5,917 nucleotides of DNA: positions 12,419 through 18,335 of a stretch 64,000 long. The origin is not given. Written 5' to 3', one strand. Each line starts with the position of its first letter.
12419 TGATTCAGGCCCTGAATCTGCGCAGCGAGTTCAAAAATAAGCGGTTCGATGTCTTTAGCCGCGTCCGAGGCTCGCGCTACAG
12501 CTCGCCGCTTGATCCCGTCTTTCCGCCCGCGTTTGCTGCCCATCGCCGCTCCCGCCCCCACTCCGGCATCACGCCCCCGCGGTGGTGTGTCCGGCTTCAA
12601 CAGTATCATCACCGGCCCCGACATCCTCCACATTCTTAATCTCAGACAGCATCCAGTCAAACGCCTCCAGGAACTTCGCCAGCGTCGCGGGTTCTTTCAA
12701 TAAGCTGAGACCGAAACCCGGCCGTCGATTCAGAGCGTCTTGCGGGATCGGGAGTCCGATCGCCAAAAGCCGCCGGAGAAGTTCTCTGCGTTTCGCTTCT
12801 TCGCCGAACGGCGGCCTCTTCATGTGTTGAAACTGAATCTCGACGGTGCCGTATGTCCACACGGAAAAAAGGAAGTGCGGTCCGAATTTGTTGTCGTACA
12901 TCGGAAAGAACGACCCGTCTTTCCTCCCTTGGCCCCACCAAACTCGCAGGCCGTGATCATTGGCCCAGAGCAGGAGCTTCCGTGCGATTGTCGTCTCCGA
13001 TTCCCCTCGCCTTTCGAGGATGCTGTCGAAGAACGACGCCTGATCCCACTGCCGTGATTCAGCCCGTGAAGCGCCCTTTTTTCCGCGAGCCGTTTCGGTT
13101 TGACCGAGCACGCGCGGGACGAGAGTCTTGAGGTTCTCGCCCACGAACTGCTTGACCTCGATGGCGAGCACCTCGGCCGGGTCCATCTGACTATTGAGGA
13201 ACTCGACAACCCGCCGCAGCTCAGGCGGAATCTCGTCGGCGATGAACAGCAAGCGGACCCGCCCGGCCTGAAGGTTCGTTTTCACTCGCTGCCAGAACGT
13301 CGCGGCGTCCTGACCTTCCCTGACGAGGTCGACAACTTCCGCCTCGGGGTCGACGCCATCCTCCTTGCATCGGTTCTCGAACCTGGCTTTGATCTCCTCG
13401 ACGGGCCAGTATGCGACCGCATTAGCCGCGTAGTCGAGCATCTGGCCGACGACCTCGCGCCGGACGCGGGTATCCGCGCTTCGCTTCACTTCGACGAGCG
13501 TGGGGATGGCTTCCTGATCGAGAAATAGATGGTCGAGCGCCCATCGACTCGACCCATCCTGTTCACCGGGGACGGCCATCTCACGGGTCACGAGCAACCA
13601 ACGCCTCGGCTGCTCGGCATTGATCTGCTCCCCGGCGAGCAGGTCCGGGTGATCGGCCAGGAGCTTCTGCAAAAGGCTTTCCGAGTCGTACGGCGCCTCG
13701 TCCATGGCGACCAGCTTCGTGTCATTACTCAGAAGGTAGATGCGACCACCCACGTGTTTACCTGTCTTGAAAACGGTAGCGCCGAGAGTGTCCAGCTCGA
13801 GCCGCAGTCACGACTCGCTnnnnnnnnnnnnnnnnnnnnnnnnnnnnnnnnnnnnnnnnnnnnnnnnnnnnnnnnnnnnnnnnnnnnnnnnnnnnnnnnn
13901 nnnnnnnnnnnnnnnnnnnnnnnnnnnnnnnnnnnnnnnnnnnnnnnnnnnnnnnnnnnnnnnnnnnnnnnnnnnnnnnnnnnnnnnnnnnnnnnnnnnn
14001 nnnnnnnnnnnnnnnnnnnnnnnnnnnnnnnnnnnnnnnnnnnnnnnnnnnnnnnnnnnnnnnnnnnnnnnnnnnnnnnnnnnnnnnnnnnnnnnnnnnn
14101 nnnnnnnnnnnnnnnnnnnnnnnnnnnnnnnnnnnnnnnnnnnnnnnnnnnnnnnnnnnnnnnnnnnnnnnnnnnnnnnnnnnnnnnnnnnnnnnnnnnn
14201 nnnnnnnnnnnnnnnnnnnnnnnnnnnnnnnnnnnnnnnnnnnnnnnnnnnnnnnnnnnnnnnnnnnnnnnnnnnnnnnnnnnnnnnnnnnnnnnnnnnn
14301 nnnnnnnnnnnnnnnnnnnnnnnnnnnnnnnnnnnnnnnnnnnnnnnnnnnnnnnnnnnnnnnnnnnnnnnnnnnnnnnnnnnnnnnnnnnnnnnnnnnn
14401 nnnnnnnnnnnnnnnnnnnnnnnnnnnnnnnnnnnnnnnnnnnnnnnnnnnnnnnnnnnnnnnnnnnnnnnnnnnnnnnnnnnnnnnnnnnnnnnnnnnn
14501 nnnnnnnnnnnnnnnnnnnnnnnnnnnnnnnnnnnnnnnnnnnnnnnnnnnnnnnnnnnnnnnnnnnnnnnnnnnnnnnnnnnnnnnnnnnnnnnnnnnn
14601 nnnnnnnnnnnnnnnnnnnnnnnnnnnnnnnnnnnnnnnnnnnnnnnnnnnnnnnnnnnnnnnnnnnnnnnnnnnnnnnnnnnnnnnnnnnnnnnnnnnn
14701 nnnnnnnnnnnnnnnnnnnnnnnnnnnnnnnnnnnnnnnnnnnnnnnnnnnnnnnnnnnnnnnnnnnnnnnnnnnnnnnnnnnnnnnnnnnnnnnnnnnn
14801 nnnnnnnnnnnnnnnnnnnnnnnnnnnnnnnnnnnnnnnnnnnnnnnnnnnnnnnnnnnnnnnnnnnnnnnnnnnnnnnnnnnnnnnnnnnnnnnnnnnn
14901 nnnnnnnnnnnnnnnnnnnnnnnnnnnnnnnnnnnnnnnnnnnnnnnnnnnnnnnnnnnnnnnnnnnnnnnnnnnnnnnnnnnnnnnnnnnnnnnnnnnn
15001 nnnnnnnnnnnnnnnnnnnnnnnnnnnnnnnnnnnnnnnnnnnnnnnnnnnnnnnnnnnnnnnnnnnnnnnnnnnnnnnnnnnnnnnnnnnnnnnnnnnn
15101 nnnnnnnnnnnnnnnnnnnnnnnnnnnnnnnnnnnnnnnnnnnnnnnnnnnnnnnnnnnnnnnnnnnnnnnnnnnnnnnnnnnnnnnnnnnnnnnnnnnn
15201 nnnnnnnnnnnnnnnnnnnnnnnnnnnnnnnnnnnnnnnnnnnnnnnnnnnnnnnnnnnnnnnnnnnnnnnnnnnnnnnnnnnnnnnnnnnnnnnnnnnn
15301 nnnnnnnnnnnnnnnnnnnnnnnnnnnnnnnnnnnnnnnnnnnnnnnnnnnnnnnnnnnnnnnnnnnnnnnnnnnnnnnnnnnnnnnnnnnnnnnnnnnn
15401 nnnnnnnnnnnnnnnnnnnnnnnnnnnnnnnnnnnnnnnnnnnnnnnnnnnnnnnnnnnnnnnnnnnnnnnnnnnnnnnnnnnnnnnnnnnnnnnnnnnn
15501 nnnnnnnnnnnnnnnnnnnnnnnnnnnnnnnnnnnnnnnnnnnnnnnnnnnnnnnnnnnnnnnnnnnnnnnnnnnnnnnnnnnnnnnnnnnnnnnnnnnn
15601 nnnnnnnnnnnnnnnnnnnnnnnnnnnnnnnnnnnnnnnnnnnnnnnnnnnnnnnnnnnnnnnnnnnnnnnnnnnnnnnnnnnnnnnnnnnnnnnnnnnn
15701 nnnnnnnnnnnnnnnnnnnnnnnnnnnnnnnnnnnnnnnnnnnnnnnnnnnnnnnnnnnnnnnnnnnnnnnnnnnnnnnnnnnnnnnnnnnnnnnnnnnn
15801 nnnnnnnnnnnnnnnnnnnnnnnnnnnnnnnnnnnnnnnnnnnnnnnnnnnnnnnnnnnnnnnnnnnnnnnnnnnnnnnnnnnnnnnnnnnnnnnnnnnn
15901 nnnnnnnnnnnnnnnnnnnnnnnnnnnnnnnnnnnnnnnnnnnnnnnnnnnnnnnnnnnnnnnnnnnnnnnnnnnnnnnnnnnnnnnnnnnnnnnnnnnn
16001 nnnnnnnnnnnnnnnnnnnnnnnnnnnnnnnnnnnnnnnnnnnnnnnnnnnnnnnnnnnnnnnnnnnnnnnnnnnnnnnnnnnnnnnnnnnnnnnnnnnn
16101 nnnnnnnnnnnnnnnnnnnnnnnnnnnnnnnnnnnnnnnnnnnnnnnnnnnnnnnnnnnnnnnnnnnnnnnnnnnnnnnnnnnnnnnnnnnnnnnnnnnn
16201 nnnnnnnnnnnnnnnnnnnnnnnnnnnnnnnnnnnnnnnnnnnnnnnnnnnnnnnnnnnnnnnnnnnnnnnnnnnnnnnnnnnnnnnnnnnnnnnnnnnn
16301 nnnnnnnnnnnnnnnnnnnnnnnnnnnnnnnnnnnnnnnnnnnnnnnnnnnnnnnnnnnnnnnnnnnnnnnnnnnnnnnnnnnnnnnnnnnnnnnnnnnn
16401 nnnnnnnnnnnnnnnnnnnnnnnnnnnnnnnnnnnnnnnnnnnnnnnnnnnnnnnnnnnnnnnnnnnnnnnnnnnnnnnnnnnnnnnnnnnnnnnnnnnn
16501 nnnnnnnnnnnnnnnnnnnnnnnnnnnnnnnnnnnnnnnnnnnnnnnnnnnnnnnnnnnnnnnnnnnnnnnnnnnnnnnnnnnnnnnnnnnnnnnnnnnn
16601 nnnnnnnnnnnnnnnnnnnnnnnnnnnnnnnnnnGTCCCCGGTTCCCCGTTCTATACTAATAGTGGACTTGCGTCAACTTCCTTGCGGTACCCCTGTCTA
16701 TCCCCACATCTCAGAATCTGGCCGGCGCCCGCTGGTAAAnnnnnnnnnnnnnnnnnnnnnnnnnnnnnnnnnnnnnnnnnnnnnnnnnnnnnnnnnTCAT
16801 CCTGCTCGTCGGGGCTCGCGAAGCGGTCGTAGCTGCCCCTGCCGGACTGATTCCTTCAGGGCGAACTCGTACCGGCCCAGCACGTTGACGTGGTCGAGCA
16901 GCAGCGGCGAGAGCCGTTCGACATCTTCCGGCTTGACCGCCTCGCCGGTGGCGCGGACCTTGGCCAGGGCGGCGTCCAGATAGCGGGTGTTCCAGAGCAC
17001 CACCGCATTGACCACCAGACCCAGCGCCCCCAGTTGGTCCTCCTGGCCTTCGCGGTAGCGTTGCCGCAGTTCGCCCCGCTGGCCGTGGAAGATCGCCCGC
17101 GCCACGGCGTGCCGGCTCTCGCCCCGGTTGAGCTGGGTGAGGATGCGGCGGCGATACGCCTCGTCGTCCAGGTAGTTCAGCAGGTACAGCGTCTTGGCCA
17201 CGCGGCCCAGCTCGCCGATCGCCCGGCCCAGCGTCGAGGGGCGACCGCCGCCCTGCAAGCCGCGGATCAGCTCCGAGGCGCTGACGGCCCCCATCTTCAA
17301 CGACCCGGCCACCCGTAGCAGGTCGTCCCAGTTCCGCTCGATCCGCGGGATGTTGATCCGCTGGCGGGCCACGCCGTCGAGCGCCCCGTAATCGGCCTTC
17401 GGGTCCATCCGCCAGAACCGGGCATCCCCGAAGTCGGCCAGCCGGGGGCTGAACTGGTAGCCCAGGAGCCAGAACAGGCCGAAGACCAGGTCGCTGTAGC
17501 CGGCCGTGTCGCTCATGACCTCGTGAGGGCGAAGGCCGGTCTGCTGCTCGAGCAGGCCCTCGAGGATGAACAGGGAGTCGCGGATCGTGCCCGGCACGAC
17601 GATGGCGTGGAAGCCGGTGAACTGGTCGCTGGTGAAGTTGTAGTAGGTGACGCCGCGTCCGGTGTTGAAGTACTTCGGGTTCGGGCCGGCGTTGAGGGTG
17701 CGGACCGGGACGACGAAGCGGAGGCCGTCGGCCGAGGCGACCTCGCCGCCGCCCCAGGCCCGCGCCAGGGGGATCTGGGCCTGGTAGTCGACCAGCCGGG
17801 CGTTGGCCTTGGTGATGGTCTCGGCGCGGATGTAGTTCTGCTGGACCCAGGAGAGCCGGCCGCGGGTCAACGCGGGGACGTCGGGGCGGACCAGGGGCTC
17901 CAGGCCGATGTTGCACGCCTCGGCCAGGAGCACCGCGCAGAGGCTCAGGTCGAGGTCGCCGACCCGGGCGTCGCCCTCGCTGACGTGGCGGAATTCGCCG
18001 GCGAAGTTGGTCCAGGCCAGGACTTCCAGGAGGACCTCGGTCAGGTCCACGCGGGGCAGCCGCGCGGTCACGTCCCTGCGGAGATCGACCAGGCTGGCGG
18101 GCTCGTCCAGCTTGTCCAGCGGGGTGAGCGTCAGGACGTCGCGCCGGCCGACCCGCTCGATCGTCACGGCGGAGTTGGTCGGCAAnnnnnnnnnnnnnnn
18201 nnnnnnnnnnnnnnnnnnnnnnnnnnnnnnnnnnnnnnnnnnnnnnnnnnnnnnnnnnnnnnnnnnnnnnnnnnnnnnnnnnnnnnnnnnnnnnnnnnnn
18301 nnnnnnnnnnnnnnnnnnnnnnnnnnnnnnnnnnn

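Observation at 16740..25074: Precisely bounded Tn3-family transposon carrying a NACHT-WD40 STAND NTPase as its only passenger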

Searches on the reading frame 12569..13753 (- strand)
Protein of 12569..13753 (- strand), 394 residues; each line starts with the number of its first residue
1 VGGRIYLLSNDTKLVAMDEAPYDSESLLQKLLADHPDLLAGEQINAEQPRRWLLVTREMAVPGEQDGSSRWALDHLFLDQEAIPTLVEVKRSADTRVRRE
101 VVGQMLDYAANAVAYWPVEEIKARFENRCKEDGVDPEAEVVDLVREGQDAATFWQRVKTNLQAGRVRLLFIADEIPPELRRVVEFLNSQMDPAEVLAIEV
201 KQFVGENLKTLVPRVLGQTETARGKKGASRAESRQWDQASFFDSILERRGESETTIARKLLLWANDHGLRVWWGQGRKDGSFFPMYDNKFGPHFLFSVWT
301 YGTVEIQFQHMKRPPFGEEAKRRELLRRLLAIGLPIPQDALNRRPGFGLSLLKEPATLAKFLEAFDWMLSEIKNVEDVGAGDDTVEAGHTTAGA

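Call 23: search_protein_families(library=pfam, proteins=[window:12569-13753:-], max_evalue=0.001)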
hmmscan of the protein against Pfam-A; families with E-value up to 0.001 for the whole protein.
window:12569-13753:- (394 aa): 0 families

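Call 46: search_protein_families(library=padloc, proteins=[window:12569-13753:-], max_evalue=0.001)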
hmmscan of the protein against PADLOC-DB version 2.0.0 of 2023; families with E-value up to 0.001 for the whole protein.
window:12569-13753:- (394 aa): 2 families
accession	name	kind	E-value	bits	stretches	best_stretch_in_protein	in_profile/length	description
PDLC04916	PDC-S11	-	5.9e-13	46.6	1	12-247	12-216/358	-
PDLC04915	PDC-S11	-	2.2e-06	25.2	1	22-203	24-180/379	-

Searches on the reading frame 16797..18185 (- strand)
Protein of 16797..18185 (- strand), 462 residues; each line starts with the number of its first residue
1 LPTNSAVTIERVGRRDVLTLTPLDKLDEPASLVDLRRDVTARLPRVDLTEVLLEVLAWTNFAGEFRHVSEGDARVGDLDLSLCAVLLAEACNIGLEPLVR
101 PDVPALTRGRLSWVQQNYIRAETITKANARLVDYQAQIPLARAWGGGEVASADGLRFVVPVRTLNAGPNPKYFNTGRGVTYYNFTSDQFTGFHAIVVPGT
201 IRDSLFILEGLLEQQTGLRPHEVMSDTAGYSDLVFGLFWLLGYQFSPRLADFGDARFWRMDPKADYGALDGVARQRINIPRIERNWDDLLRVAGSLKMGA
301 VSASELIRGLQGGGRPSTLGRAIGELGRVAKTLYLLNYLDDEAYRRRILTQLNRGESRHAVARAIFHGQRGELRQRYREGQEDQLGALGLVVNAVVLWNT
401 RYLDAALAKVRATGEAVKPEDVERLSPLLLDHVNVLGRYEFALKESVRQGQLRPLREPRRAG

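Call 6: search_protein_families(library=pfam, proteins=[window:16797-18185:-], max_evalue=0.01)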
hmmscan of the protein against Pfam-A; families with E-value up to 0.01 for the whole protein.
window:16797-18185:- (462 aa): 1 family
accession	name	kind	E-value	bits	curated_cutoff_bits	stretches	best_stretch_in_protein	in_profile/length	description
PF01526.23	DDE_Tnp_Tn3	-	4.1e-151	503.6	24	1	50-439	1-389/389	Tn3 transposase DDE domain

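Call 10: find_homologous_proteins(query=window:16797-18185:-, max_evalue=1e-30)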
Query window:16797-18185:- (462 aa): 3699 proteins with E <= 1e-30 among 8000 candidates; the best 120 are listed.
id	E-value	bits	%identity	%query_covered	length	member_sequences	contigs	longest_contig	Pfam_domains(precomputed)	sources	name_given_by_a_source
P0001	1.6e-292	988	96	99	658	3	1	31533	PF01526.24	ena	-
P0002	1.8e-285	965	94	98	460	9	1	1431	PF01526.24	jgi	jgi:TnpA family transposase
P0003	6.5e-285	963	93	99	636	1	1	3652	PF01526.24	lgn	-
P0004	4.0e-281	951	91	99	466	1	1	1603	PF01526.24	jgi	jgi:TnpA family transposase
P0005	1.2e-276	936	90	98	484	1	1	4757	PF01526.24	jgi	jgi:TnpA family transposase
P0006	1.3e-275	932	90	99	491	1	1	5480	PF01526.24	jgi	jgi:TnpA family transposase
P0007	5.4e-274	927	89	99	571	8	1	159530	PF01526.24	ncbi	-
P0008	2.3e-273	925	90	99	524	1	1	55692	PF01526.24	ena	-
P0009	5.4e-269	911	90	97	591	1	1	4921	PF01526.24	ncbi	-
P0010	4.2e-262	888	90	98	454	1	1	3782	PF01526.24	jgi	jgi:TnpA family transposase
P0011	3.2e-260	882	86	99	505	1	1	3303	PF01526.24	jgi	jgi:TnpA family transposase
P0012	1.5e-254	863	91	91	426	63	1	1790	PF01526.24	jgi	jgi:TnpA family transposase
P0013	6.7e-239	811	80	100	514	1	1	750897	PF01526.24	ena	-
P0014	1.1e-232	791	96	79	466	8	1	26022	PF01526.24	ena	-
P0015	1.4e-230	784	77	100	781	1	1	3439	PF01526.24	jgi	jgi:TnpA family transposase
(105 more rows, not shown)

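Call 11: find_encoding_contigs(protein=P0001, flank=10000, max_places=4)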
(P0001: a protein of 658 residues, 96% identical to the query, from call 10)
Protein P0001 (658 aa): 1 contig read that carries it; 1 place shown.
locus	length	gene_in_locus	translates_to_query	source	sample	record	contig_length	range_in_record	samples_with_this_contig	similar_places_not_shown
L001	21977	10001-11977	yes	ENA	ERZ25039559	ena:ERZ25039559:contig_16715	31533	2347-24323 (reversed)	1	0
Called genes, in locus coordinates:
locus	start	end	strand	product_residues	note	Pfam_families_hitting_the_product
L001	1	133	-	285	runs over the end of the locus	PF00871:Acetate_kinase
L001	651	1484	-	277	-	PF00231:ATP-synt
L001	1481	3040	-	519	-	PF02874:ATP-synt_ab_N (weak), PF00006:ATP-synt_ab, PF00306:ATP-synt_ab_C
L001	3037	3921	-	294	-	PF00430:ATP-synt_B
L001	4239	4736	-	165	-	PF00119:ATP-synt_A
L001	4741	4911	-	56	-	-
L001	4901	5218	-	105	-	PF12966:AtpR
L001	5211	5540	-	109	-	PF09527:ATPase_gene1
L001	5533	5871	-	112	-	PF02823:ATP-synt_DE_N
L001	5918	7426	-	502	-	PF02874:ATP-synt_ab_N, PF00006:ATP-synt_ab, PF22919:ATP-synt_VA_C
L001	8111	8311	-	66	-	-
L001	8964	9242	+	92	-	PF13700:DUF4158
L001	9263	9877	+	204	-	PF13700:DUF4158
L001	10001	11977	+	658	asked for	PF01526:DDE_Tnp_Tn3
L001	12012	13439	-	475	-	PF13700:DUF4158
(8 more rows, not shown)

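Call 12: find_encoding_contigs(protein=P0007, flank=10000, max_places=4)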
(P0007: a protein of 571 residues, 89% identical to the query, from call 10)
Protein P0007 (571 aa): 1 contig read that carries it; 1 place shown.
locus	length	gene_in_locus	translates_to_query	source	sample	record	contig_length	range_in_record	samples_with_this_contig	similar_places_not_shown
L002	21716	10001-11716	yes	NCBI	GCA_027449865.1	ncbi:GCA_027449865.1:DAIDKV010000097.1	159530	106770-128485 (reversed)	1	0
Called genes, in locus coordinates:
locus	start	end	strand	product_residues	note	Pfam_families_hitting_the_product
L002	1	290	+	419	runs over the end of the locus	-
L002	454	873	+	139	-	PF07811:TadE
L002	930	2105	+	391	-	PF13400:Tad (weak), PF09977:Tad_C (weak)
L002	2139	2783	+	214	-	-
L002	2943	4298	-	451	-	PF24316:Tli3 (faint), PF13859:BNR_3 (faint), PF13088:BNR_2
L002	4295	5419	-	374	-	PF23414:Beta-prop_EML_2, PF24805:EIF3I, PF24807:WD40_CDC20-Fz, PF24105:Beta-prop_CAF1B_HIR1, PF25174:Beta-prop_THOC3, PF25168:Beta-prop_WDR36-Utp21_2nd, PF23414:Beta-prop_EML_2, PF24814:WD40_Prp19, +31 more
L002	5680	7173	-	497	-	PF13490:zf-HC2 (weak)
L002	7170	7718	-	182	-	PF04542:Sigma70_r2, PF08281:Sigma70_r4_2, PF04545:Sigma70_r4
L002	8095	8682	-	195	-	PF00239:Resolvase, PF13384:HTH_23 (weak)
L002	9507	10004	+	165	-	-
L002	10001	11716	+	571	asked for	PF01526:DDE_Tnp_Tn3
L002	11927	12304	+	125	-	-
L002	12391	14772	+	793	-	PF00775:Dioxygenase_C (faint), PF02369:Big_1 (faint), PF15976:CooC_C (faint), PF20598:DUF6795 (faint), PF14686:fn3_3 (faint), PF13620:CarboxypepD_reg, PF13715:CarbopepD_reg_2 (weak), PF17210:SdrD_B (faint), +1 more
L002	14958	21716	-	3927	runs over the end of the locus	PF15902:Sortilin-Vps10 (faint), PF01483:P_proprotein (faint)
